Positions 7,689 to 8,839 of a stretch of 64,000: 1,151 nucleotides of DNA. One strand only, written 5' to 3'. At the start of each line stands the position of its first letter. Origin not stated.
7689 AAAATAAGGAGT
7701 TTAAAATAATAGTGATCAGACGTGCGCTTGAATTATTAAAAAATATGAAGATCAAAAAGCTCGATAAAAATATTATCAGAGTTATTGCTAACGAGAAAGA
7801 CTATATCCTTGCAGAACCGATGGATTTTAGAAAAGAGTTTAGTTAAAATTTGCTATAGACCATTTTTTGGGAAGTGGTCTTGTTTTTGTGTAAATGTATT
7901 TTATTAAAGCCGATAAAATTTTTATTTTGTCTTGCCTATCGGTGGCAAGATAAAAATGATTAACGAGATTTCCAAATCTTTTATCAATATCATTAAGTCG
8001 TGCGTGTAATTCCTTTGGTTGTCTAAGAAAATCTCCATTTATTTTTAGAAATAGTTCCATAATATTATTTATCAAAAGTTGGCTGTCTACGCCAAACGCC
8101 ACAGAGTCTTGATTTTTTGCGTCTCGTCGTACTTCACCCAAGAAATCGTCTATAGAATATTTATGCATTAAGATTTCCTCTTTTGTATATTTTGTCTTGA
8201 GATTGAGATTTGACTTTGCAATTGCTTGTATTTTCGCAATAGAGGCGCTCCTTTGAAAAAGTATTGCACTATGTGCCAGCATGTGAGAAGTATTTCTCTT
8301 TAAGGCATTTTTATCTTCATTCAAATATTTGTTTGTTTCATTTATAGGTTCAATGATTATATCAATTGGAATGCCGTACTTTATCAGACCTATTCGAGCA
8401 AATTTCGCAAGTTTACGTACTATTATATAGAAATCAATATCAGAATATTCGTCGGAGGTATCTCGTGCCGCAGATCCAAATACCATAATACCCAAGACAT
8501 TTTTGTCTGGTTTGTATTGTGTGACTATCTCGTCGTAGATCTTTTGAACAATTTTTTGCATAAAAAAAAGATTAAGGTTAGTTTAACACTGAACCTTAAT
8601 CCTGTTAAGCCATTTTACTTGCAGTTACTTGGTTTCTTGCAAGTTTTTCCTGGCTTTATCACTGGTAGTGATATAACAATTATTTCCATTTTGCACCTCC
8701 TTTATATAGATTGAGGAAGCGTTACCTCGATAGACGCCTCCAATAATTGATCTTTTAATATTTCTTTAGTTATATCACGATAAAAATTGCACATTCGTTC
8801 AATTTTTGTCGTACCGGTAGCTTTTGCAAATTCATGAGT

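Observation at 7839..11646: Candidate RiPP-like module: rSAM/SPASM enzyme, tightly coupled 24-aa Cys peptide and divergent SAM methyltransferase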

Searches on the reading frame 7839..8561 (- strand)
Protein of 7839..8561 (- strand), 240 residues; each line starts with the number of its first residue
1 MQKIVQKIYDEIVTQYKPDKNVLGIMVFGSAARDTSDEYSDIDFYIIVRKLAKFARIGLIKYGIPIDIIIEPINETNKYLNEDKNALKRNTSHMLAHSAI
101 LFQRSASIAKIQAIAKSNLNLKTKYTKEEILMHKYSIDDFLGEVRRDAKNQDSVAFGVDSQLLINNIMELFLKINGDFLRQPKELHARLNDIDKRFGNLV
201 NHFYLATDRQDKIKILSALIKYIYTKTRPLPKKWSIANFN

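Call 3: search_protein_families(library=ncbifam, proteins=[window:7839-8561:-], max_evalue=0.01)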
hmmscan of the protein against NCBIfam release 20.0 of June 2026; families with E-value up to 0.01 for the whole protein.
window:7839-8561:- (240 aa): 7 families
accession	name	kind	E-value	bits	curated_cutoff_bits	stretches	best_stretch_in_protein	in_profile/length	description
NF040958.1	linco_LnuH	exception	2.1e-05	24.1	540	1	17-67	15-65/256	lincosamide nucleotidyltransferase Lnu(H)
NF033061.1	ANT_4p_I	equivalog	2.6e-05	23.9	350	1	3-50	13-58/253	ANT(4')-I family aminoglycoside nucleotidyltransferase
NF047752.1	MntA_antitoxin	equivalog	4.1e-05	23.4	60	1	20-56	5-42/106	type VII toxin-antitoxin system MntA family adenylyltransferase antitoxin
NF000235.3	linco_LnuB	exception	0.0025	17.5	525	1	17-50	16-49/267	lincosamide nucleotidyltransferase Lnu(B)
NF000181.1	ANT_4p_Ia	exception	0.0028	17.1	500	1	3-48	14-57/253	aminoglycoside O-nucleotidyltransferase ANT(4')-Ia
NF051895.1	anti_phage_HalB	equivalog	0.0057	16.3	190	1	25-50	2-27/211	anti-phage Hailong system nucleotidyltransferase HalB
NF012212.1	ANT_9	subfamily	0.0098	15.2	340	0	17-62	16-62/249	aminoglycoside nucleotidyltransferase ANT(9)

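Call 4: search_protein_families(library=pfam, proteins=[window:7839-8561:-], max_evalue=0.01)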
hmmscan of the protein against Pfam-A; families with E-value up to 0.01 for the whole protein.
window:7839-8561:- (240 aa): 2 families
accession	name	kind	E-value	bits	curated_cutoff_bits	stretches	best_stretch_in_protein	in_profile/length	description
PF18765.7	Polbeta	-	4.4e-07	30.4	26.9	1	14-57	5-48/93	Polymerase beta, Nucleotidyltransferase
PF01909.29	NTP_transf_2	-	9.4e-07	29.6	21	1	17-54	13-46/93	Nucleotidyltransferase domain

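Call 34: search_solved_structures(query=A2, max_evalue=1, show_alignments=1)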
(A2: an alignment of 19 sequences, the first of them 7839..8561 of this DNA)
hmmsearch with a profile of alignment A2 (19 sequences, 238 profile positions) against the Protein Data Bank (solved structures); distinct sequences matched with E-value up to 1: 25.
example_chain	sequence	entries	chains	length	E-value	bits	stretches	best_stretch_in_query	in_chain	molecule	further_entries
9xbd_E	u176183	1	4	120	7.8e-06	29.3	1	5-53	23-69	Nucleotidyltransferase domain-containing protein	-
9dbh_A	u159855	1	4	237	4.5e-05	26.8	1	22-58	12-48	HalB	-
9dbj_A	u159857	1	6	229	4.7e-05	26.7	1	22-58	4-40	HalB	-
3jyy_A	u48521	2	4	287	0.00023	24.4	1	6-51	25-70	Lincosamide nucleotidyltransferase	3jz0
6p01_A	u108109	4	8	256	0.00035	23.9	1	3-73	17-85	Kanamycin nucleotidyltransferase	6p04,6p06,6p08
2rff_A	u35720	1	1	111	0.0017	21.6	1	2-51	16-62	Putative nucleotidyltransferase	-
9z7q_I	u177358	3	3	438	0.002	21.4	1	10-83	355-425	Cmr1-MntA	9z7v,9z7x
6un8_A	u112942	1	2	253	0.0041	20.4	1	3-73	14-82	Aminoglycoside NucleotidylTransferase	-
6nlt_A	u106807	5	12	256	0.0042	20.3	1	3-73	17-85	Kanamycin nucleotidyltransferase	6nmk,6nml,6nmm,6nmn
6sxj_A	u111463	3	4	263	0.0045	20.2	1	4-63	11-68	Streptomycin 3''-adenylyltransferase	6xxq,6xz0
1kan_A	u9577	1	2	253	0.016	18.4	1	3-69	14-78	KANAMYCIN NUCLEOTIDYLTRANSFERASE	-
1kny_A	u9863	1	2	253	0.017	18.4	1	3-69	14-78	KANAMYCIN NUCLEOTIDYLTRANSFERASE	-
1no5_A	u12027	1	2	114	0.02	18.1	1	9-55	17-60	Hypothetical protein HI0073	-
9dbi_A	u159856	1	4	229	0.051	16.8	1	22-58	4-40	HalB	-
8xeo_A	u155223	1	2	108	0.055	16.7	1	10-46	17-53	MNT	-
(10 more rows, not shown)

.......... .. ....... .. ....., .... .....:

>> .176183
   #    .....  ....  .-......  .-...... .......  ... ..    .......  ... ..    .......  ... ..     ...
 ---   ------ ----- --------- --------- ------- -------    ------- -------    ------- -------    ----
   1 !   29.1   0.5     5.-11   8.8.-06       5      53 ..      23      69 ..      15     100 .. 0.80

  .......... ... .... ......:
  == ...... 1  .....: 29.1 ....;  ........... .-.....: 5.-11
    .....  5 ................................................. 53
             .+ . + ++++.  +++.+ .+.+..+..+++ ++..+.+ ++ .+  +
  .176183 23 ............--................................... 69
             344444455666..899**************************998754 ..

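Call 38: find_homologous_proteins(query=window:7839-8561:-, max_evalue=0.00001)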
Query window:7839-8561:- (240 aa): 209 proteins with E <= 0.00001 among 564 candidates; the best 120 are listed.
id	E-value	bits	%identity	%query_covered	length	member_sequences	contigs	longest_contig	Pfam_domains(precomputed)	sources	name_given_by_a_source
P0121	6.9e-151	518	100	100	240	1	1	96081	PF18765.8,PF01909.30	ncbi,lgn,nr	ncbi:MAG: nucleotidyltransferase domain-containing protein [bacterium]|nr:nucleotidyltransferase dom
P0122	1.4e-83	298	59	98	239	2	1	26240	PF18765.8,PF01909.30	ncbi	-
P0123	1.5e-83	298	60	98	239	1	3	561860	PF18765.8,PF22600.3,PF01909.30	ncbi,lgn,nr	ncbi:MAG: hypothetical protein KatS3mg098_042 [Candidatus Parcubacteria bacterium]|nr:nucleotidyltra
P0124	2.0e-83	298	59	98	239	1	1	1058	PF18765.8,PF01909.30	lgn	-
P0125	1.3e-81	292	57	98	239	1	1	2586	PF18765.8,PF01909.30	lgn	-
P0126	2.4e-81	291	58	99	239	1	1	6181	PF18765.8,PF01909.30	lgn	-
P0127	2.8e-81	291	59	98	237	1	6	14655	PF18765.8,PF01909.30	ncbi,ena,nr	ncbi:MAG: hypothetical protein A3F26_00610 [Candidatus Ryanbacteria bacterium RIFCSPHIGHO2_12_FULL_4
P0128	3.6e-81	290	58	98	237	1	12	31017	PF18765.8,PF01909.30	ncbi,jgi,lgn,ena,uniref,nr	ncbi:MAG: hypothetical protein A3G60_03830 [Candidatus Ryanbacteria bacterium RIFCSPLOWO2_12_FULL_47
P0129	4.2e-81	290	59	98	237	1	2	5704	PF18765.8,PF01909.30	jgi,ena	-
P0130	4.6e-81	290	57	98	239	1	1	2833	PF18765.8,PF01909.30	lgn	-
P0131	4.6e-81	290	58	98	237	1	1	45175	PF18765.8,PF01909.30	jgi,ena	-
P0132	6.6e-81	290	58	99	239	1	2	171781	PF18765.8,PF01909.30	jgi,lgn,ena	-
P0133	1.3e-80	289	56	99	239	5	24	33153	PF18765.8,PF01909.30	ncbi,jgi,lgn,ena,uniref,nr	ncbi:MAG: hypothetical protein CO002_01740 [Candidatus Portnoybacteria bacterium CG_4_8_14_3_um_filt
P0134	1.4e-80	288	57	98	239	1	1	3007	PF18765.8,PF01909.30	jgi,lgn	jgi:predicted nucleotidyltransferase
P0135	1.5e-80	288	59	98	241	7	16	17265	PF18765.8,PF01909.30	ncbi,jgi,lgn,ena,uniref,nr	ncbi:MAG: hypothetical protein CO003_00595 [Candidatus Portnoybacteria bacterium CG_4_8_14_3_um_filt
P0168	5.1e-78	280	56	98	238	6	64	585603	PF18765.8,PF01909.30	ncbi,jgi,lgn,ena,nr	ncbi:MAG: hypothetical protein UV53_C0015G0002 [Candidatus Azambacteria bacterium GW2011_GWE1_42_9]|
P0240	6.4e-70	254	52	98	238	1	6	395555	PF18765.8,PF01909.30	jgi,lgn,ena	-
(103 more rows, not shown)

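Call 45: predict_structure(alignment_id=A4)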
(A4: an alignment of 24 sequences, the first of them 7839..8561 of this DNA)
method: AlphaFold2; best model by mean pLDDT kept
length: 240 residues; sequences in the alignment: 24
mean_pLDDT: 90.5   pTM: 0.81
mean pLDDT of the five models: 90.5, 78.0, 72.9, 70.9, 69.4
residues with pLDDT >= 90: 182; 70-90: 43; 50-70: 10; < 50: 5
segments of 3 or more residues with pLDDT < 50: 236-240
pLDDT, mean of each block of 10 residues (from residue 1): 90 95 93 81 94 82 93 95 95 95 93 97 91 92 94 95 96 94 89 96 93 95 83 50
secondary structure, 60 per line:
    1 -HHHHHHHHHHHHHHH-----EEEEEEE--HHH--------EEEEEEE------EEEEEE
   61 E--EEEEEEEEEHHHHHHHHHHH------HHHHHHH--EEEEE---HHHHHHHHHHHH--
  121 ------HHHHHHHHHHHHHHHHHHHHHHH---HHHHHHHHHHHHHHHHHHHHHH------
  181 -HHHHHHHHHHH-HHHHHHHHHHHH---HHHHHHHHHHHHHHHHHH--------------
elements in order: H2-16 E22-28 E42-48 E55-61 E64-72 H73-83 H90-96 E99-103 H107-118 H127-149 H153-174 H182-192 H194-205 H209-226

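Call 48: fold_search(model_id=the predicted structure, library=pdb)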
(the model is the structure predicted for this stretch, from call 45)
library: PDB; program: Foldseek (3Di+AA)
matches with E <= 10: 602; with E <= 0.001: 25
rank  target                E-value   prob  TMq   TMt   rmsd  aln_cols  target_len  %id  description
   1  3c18_A                4.4e-09  1.00  0.54  0.46   6.1       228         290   12  Crystal structure of nucleotidyltransferase-like protein (ZP_00538802.1) from Exiguobacterium sibiricum 255-15 at 1.90 (released 2008-02-12)
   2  6un8_A                1.1e-08  1.00  0.63  0.61   4.7       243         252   13  Wild type ANT bound to neomycin (released 2020-05-06)
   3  6nmk_A                1.4e-08  1.00  0.66  0.63   4.1       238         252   14  Binary complex structure of the T130K mutant of ANT-4'' with Neomycin (released 2020-01-15)
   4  3c18_B                1.5e-08  1.00  0.55  0.47   5.8       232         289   11  Crystal structure of nucleotidyltransferase-like protein (ZP_00538802.1) from Exiguobacterium sibiricum 255-15 at 1.90 (released 2008-02-12)
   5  6p06_A                2.4e-08  1.00  0.66  0.63   4.1       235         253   14  Ternary structure of the E52D mutant of ANT-4 with Neomycin and AMPCPP (released 2020-01-29)
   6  6un8_B                3.0e-08  1.00  0.63  0.60   4.8       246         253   13  Wild type ANT bound to neomycin (released 2020-05-06)
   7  6nmk_B                3.5e-08  1.00  0.60  0.58   4.9       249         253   14  Binary complex structure of the T130K mutant of ANT-4'' with Neomycin (released 2020-01-15)
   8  6p01_A                8.8e-08  1.00  0.64  0.62   4.3       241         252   14  Apo structure of the E52D mutant of ANT-4 (released 2020-01-29)
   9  1kny_A                1.4e-07  1.00  0.63  0.61   4.8       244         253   12  KANAMYCIN NUCLEOTIDYLTRANSFERASE (released 1996-08-17)
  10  4ebj_A                1.6e-07  1.00  0.68  0.64   4.4       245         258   11  Crystal structure of aminoglycoside 4'-O-adenylyltransferase ANT(4')-IIb, apo (released 2012-04-04)
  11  4ebk_A                2.0e-07  1.00  0.68  0.64   4.4       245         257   11  Crystal structure of aminoglycoside 4'-O-adenylyltransferase ANT(4')-IIb, tobramycin-bound (released 2012-04-04)
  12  1kan_A                2.9e-07  1.00  0.65  0.62   5.0       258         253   12  MOLECULAR STRUCTURE OF KANAMYCIN NUCLEOTIDYLTRANSFERASE DETERMINED TO 3.0-ANGSTROMS RESOLUTION (released 1994-08-31)
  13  4ebk_B                5.7e-07  1.00  0.61  0.58   5.6       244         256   11  Crystal structure of aminoglycoside 4'-O-adenylyltransferase ANT(4')-IIb, tobramycin-bound (released 2012-04-04)
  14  9dbj_B                2.2e-06  1.00  0.38  0.42  10.8       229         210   16  Structure of Hailong HalB R164A mutant with non-hydrolyzable dATP (released 2025-05-07)
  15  9dbj_C                2.8e-06  1.00  0.46  0.49   6.4       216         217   13  Structure of Hailong HalB R164A mutant with non-hydrolyzable dATP (released 2025-05-07)
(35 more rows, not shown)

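Call 68: search_protein_families(library=padloc, proteins=[window:7839-8561:-], max_evalue=0.001)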
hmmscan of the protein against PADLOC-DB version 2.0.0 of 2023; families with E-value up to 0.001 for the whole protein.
window:7839-8561:- (240 aa): 7 families
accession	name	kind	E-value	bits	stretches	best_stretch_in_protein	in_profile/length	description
PDLC04903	PDC-S09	-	3.8e-07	28.4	1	2-51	8-55/108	-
PDLC04904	PDC-S09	-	1.1e-06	26.8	1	14-56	17-59/104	-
PDLC04902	PDC-S09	-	1e-05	23.7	1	19-52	18-51/97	-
PDLC04906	PDC-S09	-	1.8e-05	23.1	1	17-54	19-57/98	-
PDLC04907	PDC-S09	-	2e-05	22.7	1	6-51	11-56/114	-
PDLC04905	PDC-S09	-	0.00034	18.9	0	13-48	12-48/101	-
PDLC04368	PDC-M05A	-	0.00083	17.2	0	25-51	110-136/201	-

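Call 73: find_encoding_contigs(protein=P0123, flank=4000, max_places=2)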
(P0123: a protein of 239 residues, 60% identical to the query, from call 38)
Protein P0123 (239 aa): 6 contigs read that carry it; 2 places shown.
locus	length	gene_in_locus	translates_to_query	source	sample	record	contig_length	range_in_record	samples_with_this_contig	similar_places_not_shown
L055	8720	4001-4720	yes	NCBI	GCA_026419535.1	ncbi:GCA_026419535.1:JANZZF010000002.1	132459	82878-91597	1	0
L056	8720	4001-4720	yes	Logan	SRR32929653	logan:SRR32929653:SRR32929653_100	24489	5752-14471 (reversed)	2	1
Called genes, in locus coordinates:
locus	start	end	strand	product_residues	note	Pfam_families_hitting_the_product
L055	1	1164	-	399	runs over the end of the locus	PF00571:CBS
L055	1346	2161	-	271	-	PF01177:Asp_Glu_race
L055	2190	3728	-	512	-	PF01743:PolyA_pol, PF12627:PolyA_pol_RNAbd, PF01966:HD, PF13735:tRNA_NucTran2_2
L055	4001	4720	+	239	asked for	PF01909:NTP_transf_2, PF22600:MTPAP-like_central (faint), PF18765:Polbeta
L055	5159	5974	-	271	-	-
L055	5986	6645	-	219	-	-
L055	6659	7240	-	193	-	PF07638:Sigma70_ECF (weak), PF04542:Sigma70_r2, PF08281:Sigma70_r4_2, PF04545:Sigma70_r4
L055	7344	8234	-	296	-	PF01297:ZnuA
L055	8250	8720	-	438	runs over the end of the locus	PF03734:YkuD, PF01551:Peptidase_M23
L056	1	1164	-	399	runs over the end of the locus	PF00571:CBS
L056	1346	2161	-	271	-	PF01177:Asp_Glu_race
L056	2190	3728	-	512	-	PF01743:PolyA_pol, PF12627:PolyA_pol_RNAbd, PF01966:HD, PF13735:tRNA_NucTran2_2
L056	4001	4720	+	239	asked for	PF01909:NTP_transf_2, PF22600:MTPAP-like_central (faint), PF18765:Polbeta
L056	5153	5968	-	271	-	-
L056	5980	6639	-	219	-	-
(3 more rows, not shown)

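Call 74: find_encoding_contigs(protein=P0168, flank=4000, max_places=3)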
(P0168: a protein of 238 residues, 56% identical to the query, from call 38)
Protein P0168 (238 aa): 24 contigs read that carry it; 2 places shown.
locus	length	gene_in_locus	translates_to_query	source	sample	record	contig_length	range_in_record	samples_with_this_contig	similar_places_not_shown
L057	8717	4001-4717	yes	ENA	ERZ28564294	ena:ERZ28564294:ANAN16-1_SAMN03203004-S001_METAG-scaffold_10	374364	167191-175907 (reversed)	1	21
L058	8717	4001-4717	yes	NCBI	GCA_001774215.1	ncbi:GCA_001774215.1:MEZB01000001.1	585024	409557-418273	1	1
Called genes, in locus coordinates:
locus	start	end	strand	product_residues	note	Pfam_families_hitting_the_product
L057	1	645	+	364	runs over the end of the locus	PF04055:Radical_SAM, PF13186:SPASM (weak)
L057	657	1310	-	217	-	PF03848:TehB, PF13489:Methyltransf_23, PF13847:Methyltransf_31 (weak), PF13649:Methyltransf_25, PF08241:Methyltransf_11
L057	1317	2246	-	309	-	-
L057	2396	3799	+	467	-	PF04055:Radical_SAM, PF13353:Fer4_12 (faint)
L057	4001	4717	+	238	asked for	PF01909:NTP_transf_2, PF18765:Polbeta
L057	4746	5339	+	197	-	-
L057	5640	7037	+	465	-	PF04055:Radical_SAM, PF13353:Fer4_12, PF13186:SPASM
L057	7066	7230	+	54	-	-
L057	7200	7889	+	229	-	-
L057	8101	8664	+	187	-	-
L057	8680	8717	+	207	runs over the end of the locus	-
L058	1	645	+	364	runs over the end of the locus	PF04055:Radical_SAM, PF13186:SPASM (weak)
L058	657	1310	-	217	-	PF03848:TehB, PF13489:Methyltransf_23, PF13847:Methyltransf_31 (weak), PF13649:Methyltransf_25, PF08241:Methyltransf_11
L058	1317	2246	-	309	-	-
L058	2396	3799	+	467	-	PF04055:Radical_SAM, PF13353:Fer4_12 (faint)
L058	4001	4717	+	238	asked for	PF01909:NTP_transf_2, PF18765:Polbeta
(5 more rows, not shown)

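Call 75: find_encoding_contigs(protein=P0240, flank=4000, max_places=2)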
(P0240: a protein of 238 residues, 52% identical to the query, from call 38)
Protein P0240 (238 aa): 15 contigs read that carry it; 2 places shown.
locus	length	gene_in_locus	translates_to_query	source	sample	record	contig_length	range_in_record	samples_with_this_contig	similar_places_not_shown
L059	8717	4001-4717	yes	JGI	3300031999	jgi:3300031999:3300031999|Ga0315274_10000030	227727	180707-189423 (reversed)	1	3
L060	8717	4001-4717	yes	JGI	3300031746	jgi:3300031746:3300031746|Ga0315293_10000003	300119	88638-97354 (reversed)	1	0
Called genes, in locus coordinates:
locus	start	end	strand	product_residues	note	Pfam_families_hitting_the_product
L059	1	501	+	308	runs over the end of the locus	-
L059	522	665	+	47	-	-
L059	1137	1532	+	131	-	-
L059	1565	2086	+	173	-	-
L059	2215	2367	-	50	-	-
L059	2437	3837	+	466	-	PF04055:Radical_SAM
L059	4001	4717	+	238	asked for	PF01909:NTP_transf_2 (weak), PF18765:Polbeta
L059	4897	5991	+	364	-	PF02421:FeoB_N (faint), PF03193:RsgA_GTPase, PF00009:GTP_EFTU (faint), PF00005:ABC_tran (weak), PF01926:MMR_HSR1 (weak)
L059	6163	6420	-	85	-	PF02201:SWIB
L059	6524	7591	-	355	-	PF01926:MMR_HSR1, PF02421:FeoB_N, PF06071:YchF-GTPase_C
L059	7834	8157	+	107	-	PF00076:RRM_1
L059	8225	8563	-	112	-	PF21326:KDM6_GATAL (faint), PF23477:zf_Tbcl_2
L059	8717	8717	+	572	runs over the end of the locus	PF09972:DUF2207, PF20990:DUF2207_C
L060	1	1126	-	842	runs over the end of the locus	PF00690:Cation_ATPase_N, PF00122:E1-E2_ATPase, PF13246:Cation_ATPase, PF00702:Hydrolase, PF00689:Cation_ATPase_C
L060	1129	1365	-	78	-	-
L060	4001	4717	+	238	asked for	PF01909:NTP_transf_2 (weak), PF18765:Polbeta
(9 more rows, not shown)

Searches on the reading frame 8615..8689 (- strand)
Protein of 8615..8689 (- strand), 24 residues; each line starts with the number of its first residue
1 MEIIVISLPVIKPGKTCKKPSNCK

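Call 3: search_protein_families(library=ncbifam, proteins=[window:8615-8689:-], max_evalue=0.01)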
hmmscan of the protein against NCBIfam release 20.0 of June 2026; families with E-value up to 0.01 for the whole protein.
window:8615-8689:- (24 aa): 0 families

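Call 4: search_protein_families(library=pfam, proteins=[window:8615-8689:-], max_evalue=0.01)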
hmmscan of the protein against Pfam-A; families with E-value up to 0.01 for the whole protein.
window:8615-8689:- (24 aa): 0 families
